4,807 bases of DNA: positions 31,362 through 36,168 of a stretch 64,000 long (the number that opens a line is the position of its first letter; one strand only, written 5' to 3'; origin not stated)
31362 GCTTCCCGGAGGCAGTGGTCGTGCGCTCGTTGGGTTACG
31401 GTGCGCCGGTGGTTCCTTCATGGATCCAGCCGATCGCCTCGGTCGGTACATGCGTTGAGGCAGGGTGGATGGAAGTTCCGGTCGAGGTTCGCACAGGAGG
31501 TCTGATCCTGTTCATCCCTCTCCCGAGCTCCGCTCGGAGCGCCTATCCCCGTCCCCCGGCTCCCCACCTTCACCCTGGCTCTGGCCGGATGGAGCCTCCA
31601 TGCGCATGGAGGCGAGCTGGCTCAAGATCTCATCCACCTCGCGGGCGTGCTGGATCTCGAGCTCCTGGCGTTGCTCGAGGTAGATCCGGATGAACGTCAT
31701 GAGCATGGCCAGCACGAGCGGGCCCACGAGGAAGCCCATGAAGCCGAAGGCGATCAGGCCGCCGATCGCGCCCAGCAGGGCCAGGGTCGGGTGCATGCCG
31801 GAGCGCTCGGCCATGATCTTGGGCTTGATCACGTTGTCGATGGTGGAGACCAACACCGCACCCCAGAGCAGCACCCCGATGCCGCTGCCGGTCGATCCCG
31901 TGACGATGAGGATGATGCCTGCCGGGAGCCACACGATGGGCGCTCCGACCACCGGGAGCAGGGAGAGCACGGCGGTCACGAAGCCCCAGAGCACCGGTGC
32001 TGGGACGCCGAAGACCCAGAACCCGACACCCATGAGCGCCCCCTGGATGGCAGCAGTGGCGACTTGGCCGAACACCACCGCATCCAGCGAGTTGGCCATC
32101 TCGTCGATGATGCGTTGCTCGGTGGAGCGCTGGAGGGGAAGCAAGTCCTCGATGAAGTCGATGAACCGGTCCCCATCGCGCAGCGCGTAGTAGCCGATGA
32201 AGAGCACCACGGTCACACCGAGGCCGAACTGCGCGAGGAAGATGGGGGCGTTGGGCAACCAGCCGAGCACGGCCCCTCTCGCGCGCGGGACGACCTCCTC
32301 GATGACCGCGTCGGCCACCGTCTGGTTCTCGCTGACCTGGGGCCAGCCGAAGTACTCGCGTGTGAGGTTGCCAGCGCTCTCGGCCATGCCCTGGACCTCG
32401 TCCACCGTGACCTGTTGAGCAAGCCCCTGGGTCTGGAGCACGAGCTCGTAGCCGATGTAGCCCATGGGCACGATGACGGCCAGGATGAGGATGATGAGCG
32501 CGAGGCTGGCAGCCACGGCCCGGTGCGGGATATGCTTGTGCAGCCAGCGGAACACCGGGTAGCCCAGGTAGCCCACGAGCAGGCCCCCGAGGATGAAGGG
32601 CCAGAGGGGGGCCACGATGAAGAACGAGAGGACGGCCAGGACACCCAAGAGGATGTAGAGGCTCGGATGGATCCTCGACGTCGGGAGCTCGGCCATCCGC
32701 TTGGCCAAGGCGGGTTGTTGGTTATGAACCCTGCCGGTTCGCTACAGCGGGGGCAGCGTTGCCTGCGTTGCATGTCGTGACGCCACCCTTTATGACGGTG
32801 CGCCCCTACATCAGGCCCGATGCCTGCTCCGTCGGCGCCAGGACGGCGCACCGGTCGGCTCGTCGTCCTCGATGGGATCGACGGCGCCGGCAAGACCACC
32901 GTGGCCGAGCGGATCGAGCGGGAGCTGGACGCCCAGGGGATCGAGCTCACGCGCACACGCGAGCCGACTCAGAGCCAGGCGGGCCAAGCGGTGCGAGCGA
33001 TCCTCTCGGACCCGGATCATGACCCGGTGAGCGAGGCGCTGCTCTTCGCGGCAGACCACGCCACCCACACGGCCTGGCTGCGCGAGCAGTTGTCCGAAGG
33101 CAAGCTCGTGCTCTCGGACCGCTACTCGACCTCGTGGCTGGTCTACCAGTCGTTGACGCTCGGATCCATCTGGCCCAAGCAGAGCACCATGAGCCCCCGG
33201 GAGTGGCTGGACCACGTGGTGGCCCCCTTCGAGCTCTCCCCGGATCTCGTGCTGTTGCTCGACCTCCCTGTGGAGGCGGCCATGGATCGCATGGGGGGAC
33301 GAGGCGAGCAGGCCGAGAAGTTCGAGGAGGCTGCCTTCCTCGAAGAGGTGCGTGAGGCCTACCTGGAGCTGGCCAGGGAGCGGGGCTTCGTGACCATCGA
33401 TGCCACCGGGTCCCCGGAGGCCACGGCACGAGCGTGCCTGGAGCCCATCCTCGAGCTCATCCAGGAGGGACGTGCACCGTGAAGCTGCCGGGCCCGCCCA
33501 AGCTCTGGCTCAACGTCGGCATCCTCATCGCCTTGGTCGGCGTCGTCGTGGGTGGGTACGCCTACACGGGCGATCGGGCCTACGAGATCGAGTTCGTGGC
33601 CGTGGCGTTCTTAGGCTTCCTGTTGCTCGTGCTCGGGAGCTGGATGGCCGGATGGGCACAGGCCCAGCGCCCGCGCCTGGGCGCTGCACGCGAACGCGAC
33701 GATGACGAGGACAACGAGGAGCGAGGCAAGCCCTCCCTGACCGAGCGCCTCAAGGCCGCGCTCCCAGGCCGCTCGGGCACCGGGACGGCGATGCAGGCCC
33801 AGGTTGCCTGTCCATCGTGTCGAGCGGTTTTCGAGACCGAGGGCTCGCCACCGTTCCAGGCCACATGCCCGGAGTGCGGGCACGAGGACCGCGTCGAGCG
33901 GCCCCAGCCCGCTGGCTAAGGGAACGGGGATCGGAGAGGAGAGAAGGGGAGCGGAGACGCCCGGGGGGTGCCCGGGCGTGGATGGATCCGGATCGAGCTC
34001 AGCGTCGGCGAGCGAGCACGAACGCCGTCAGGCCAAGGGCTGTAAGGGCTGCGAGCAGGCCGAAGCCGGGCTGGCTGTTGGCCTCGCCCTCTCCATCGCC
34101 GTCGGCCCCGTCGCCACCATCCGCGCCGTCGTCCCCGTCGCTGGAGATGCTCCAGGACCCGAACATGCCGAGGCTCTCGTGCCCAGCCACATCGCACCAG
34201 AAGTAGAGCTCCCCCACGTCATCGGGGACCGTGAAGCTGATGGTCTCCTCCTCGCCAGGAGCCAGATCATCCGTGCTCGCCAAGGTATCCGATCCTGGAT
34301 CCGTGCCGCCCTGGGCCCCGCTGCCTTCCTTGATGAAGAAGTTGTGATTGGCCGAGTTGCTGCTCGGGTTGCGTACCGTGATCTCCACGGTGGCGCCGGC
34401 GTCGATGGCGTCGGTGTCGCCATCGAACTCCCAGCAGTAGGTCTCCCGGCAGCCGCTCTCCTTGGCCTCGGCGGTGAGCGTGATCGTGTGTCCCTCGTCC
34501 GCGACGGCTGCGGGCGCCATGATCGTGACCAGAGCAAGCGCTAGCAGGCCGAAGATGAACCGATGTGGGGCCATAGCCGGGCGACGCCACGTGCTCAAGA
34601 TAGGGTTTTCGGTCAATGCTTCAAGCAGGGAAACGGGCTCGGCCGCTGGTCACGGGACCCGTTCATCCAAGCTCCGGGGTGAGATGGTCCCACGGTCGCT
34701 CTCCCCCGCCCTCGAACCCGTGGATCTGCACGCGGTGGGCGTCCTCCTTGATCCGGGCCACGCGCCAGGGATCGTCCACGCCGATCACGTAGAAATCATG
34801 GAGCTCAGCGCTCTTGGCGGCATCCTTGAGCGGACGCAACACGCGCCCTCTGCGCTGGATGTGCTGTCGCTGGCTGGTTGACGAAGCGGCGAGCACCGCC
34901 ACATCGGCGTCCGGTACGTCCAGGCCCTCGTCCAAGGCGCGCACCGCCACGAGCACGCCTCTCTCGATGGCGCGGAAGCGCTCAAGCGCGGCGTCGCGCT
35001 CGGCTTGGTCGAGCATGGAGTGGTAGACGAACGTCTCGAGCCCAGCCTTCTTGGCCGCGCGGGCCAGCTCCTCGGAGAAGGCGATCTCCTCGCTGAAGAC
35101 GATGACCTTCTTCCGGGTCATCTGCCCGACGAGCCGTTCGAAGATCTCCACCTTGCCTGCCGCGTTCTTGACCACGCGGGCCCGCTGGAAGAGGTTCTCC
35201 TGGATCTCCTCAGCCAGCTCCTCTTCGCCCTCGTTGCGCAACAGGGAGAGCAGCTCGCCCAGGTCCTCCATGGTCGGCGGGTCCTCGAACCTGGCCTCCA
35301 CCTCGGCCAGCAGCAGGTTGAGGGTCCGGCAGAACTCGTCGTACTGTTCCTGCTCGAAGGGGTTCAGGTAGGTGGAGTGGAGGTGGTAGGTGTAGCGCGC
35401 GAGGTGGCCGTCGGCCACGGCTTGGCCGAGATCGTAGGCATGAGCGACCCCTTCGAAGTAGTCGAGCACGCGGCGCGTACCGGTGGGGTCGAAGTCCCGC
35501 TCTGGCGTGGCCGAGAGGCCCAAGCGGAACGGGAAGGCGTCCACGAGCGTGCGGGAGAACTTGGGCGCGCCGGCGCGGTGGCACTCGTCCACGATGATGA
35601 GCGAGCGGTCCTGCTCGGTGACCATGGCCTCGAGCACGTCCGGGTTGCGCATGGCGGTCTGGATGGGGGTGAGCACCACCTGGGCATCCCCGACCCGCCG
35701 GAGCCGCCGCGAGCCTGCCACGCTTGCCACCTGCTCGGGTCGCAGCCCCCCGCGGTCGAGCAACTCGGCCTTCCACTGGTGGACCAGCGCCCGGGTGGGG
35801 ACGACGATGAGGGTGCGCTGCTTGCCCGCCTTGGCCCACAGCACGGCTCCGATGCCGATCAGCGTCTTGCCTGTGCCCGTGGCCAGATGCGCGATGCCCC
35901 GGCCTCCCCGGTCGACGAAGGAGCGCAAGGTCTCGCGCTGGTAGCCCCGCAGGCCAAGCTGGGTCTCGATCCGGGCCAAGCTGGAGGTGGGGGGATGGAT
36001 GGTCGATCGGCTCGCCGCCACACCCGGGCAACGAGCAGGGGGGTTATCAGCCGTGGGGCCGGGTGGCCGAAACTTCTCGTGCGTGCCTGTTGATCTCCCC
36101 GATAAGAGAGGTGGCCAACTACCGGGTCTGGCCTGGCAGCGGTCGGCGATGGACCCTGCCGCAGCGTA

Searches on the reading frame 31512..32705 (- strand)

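Call 82: search_protein_families(library=pfam, proteins=[window:31512-32705:-], max_evalue=0.001)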
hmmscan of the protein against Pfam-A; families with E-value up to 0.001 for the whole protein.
window:31512-32705:- (397 aa): 1 family
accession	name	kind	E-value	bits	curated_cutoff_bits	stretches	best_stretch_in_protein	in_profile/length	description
PF01594.21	AI-2E_transport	-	5.7e-52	177.4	34.3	1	16-342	4-326/327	AI-2E family transporter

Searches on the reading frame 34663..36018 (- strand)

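Call 82: search_protein_families(library=pfam, proteins=[window:34663-36018:-], max_evalue=0.001)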
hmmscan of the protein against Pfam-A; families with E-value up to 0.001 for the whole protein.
window:34663-36018:- (451 aa): 7 families
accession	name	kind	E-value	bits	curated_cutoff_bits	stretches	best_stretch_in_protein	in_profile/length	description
PF04851.21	ResIII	-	8.4e-25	88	22.5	1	21-174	2-164/164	Type III restriction enzyme, res subunit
PF00271.37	Helicase_C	-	1.8e-19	70.5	23.5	1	289-395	2-108/110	Helicase conserved C-terminal domain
PF00270.35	DEAD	-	2.1e-14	54.1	26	1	26-175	3-163/167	DEAD/DEAH box helicase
PF18766.7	SWI2_SNF2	-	2.1e-13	50.9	26.7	1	39-223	19-202/221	SWI2/SNF2 ATPase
PF16203.11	ERCC3_RAD25_C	-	1.3e-10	41.4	27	1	302-410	60-165/248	ERCC3/RAD25/XPB C-terminal helicase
PF22590.2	Cas3-like_C_2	-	1.9e-05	25.3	27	1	303-395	3-103/106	CRISPR-associated nuclease/helicase Cas3, C-terminal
PF00176.29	SNF2-rel_dom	-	0.00047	19.8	24.9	0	42-153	21-141/290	SNF2-related domain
